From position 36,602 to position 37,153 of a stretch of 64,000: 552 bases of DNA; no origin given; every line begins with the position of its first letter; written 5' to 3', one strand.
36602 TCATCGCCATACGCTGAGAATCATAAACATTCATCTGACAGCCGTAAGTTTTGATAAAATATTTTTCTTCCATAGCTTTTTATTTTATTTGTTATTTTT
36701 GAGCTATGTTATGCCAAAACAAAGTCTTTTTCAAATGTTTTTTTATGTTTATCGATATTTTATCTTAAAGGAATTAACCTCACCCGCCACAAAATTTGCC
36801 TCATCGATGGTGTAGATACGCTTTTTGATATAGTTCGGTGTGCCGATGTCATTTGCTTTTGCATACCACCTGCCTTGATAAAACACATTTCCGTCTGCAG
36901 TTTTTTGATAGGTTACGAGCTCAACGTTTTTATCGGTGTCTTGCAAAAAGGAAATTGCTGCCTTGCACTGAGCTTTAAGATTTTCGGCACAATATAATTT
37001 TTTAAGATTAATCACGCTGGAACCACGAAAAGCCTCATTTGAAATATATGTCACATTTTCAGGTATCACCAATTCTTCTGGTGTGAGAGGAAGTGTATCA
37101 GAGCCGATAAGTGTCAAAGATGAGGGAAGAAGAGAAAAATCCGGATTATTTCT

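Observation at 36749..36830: Unrecognised conserved C-terminal ~25-aa module on a BspA-type LRR protein family, present in three places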

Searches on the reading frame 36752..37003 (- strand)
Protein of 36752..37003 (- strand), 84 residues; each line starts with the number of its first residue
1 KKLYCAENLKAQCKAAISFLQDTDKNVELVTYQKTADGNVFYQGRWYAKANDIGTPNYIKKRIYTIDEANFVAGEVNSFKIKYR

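Call 18: find_related_loci(query=A2, collection=genome_contigs, flank=10000)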
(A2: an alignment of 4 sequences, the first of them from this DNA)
Query A2 (84 aa) in genome_contigs; peptide patterns used: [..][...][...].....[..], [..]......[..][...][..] (x = any residue, [..] = any of these).
224 stretches matched a pattern; 51 encode a relative of the query (tblastn E <= 1e-3); 50 distinct loci.
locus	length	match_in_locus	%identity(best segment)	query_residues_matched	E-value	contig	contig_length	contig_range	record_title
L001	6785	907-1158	55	1-84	1e-28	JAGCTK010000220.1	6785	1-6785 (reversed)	MAG: Alphaproteobacteria bacterium isolate RGIG10106 Yak_Rumen-4__c2117521, whole genome shotgun sequence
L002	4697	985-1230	57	3-84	5e-28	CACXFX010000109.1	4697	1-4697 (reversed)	MAG: uncultured proteobacterium isolate RUG11221 genome assembly, contig: RUG11221_asm_109, whole genome shotgun sequenc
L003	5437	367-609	60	1-84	4e-28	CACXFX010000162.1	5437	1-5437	MAG: uncultured proteobacterium isolate RUG11221 genome assembly, contig: RUG11221_asm_162, whole genome shotgun sequenc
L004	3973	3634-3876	56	1-84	3e-26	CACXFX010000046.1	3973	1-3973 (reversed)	MAG: uncultured proteobacterium isolate RUG11221 genome assembly, contig: RUG11221_asm_46, whole genome shotgun sequence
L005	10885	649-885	56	3-84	4e-26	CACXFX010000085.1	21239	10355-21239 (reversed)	MAG: uncultured proteobacterium isolate RUG11221 genome assembly, contig: RUG11221_asm_85, whole genome shotgun sequence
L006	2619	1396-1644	50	3-84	7e-23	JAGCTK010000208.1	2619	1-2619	MAG: Alphaproteobacteria bacterium isolate RGIG10106 Yak_Rumen-4__c2024464, whole genome shotgun sequence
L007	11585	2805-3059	48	1-84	2e-20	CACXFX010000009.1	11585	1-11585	MAG: uncultured proteobacterium isolate RUG11221 genome assembly, contig: RUG11221_asm_9, whole genome shotgun sequence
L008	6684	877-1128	48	1-84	8e-20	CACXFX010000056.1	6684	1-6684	MAG: uncultured proteobacterium isolate RUG11221 genome assembly, contig: RUG11221_asm_56, whole genome shotgun sequence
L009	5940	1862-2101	52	3-84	8e-19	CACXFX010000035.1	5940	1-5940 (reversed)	MAG: uncultured proteobacterium isolate RUG11221 genome assembly, contig: RUG11221_asm_35, whole genome shotgun sequence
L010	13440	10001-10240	41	1-84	5e-15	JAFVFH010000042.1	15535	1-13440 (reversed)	MAG: Alphaproteobacteria bacterium isolate RGIG5118 Roe_deer_Rumen.Co__c762458, whole genome shotgun sequence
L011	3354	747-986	45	1-84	5e-15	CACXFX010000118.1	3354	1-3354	MAG: uncultured proteobacterium isolate RUG11221 genome assembly, contig: RUG11221_asm_118, whole genome shotgun sequenc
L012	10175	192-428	43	3-84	2e-14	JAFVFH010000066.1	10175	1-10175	MAG: Alphaproteobacteria bacterium isolate RGIG5118 Roe_deer_Rumen.Co__c1233639, whole genome shotgun sequence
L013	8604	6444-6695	41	3-84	3e-14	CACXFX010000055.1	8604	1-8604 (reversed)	MAG: uncultured proteobacterium isolate RUG11221 genome assembly, contig: RUG11221_asm_55, whole genome shotgun sequence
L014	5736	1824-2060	40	3-84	6e-14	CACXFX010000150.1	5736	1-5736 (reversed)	MAG: uncultured proteobacterium isolate RUG11221 genome assembly, contig: RUG11221_asm_150, whole genome shotgun sequenc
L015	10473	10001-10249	44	3-84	4e-13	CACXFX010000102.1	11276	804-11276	MAG: uncultured proteobacterium isolate RUG11221 genome assembly, contig: RUG11221_asm_102, whole genome shotgun sequenc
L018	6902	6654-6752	76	52-84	3e-12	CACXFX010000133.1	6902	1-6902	MAG: uncultured proteobacterium isolate RUG11221 genome assembly, contig: RUG11221_asm_133, whole genome shotgun sequenc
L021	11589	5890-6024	58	40-84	1e-11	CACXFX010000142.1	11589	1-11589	MAG: uncultured proteobacterium isolate RUG11221 genome assembly, contig: RUG11221_asm_142, whole genome shotgun sequenc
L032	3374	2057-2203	45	36-84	4e-9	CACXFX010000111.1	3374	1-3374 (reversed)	MAG: uncultured proteobacterium isolate RUG11221 genome assembly, contig: RUG11221_asm_111, whole genome shotgun sequenc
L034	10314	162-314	43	34-84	9e-9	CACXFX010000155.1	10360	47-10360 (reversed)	MAG: uncultured proteobacterium isolate RUG11221 genome assembly, contig: RUG11221_asm_155, whole genome shotgun sequenc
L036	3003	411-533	49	44-84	9e-8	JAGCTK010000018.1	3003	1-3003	MAG: Alphaproteobacteria bacterium isolate RGIG10106 Yak_Rumen-4__c159616, whole genome shotgun sequence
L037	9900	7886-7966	70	58-84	1e-7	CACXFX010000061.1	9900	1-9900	MAG: uncultured proteobacterium isolate RUG11221 genome assembly, contig: RUG11221_asm_61, whole genome shotgun sequence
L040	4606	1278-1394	54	47-84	7e-7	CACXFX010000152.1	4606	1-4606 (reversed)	MAG: uncultured proteobacterium isolate RUG11221 genome assembly, contig: RUG11221_asm_152, whole genome shotgun sequenc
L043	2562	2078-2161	68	57-84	2e-6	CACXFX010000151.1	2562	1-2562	MAG: uncultured proteobacterium isolate RUG11221 genome assembly, contig: RUG11221_asm_151, whole genome shotgun sequenc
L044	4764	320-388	78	62-84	2e-6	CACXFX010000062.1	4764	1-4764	MAG: uncultured proteobacterium isolate RUG11221 genome assembly, contig: RUG11221_asm_62, whole genome shotgun sequence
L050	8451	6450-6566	54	49-84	3e-4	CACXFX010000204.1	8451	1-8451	MAG: uncultured proteobacterium isolate RUG11221 genome assembly, contig: RUG11221_asm_204, whole genome shotgun sequenc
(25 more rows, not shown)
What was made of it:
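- Tried and rejected: The second scan, with the tail alignment, succeeded (call 18).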

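Call 33: search_protein_families(library=pfam, proteins=[L018:5841-6752:+, L037:6935-7966:+, L040:3742-4605:-, L050:5799-6566:+, L044:2-388:+, L036:3-533:+, L034:3-314:+, L043:2183-2461:+, L032:701-2203:+, L021:4332-5660:-], max_evalue=0.01)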
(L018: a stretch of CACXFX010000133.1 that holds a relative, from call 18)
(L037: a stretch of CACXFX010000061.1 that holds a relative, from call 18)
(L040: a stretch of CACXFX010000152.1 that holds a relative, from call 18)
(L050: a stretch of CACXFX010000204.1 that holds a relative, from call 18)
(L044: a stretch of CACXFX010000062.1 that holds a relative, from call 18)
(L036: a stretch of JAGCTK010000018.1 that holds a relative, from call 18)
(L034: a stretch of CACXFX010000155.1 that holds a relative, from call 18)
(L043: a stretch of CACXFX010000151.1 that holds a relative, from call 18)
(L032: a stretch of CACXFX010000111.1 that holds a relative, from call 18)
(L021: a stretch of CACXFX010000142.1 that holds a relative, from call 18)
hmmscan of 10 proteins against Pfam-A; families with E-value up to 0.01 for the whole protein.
L018:5841-6752:+ (304 aa): 5 families
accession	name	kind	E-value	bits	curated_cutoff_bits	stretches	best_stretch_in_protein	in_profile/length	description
PF14938.12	SNAP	-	1.3e-07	31.8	25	1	151-271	70-191/282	Soluble NSF attachment protein, SNAP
PF13424.12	TPR_12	-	2.5e-05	24.8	30.1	1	161-226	9-76/77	Tetratricopeptide repeat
PF13181.12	TPR_8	-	0.0013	19.2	25.7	0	235-259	1-25/34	Tetratricopeptide repeat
PF07719.23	TPR_2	-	0.0014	19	27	0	195-225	1-31/34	Tetratricopeptide repeat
PF25063.1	ARM_TT21_C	-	0.0069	16.7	35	0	117-223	14-123/209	Tetratricopeptide repeat protein 21 C-terminal ARM domain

L037:6935-7966:+ (344 aa): 0 families

L040:3742-4605:- (288 aa): 2 families
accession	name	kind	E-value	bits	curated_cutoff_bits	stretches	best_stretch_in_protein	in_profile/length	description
PF05593.20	RHS_repeat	-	5.2e-11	43.1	22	2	146-186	1-31/38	RHS Repeat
PF07661.19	MORN_2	-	0.0034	17.8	29.6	0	146-158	8-20/22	MORN repeat variant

L050:5799-6566:+ (256 aa): 1 family
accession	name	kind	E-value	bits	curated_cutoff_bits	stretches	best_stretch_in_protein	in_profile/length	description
PF13306.12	LRR_5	-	2.1e-08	34.6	27.7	1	125-224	11-108/127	BspA type Leucine rich repeat region (6 copies)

L044:2-388:+ (129 aa): 0 families

L036:3-533:+ (177 aa): 1 family
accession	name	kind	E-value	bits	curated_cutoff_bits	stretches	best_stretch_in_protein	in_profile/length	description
PF20055.5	DUF6454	-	0.0039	16.7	22.3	1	112-160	203-251/292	Family of unknown function (DUF6454)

L034:3-314:+ (104 aa): 0 families

L043:2183-2461:+ (93 aa): 0 families

L032:701-2203:+ (501 aa): 3 families
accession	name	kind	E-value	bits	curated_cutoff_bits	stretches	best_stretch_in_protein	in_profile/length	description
PF13306.12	LRR_5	-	9.2e-70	232.9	27.7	3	186-299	1-110/127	BspA type Leucine rich repeat region (6 copies)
PF13855.12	LRR_8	-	1.6e-15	57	27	1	207-251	13-56/61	Leucine rich repeat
PF12799.13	LRR_4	-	5.4e-06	26.9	27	0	196-236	1-40/44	Leucine Rich repeats (2 copies)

L021:4332-5660:- (443 aa): 4 families
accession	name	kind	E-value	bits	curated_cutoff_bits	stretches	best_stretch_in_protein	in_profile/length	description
PF13306.12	LRR_5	-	1e-58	197.2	27.7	2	186-316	1-126/127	BspA type Leucine rich repeat region (6 copies)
PF13855.12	LRR_8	-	3.1e-18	65.7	27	1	160-204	13-56/61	Leucine rich repeat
PF14602.12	Hexapep_2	-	0.0048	17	27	0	258-282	3-27/34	Hexapeptide repeat of succinyl-transferase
PF23952.1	LRR_EndoS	-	0.0093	16.6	27.9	0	88-157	46-114/116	Endo-beta-N-acetylglucosaminidase EndoS LRR domain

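Call 79: search_protein_families(library=pfam, proteins=[L037:6935-7966:+], max_evalue=0.1)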
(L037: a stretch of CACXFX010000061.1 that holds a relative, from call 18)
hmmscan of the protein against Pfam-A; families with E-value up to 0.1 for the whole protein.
L037:6935-7966:+ (344 aa): 0 families
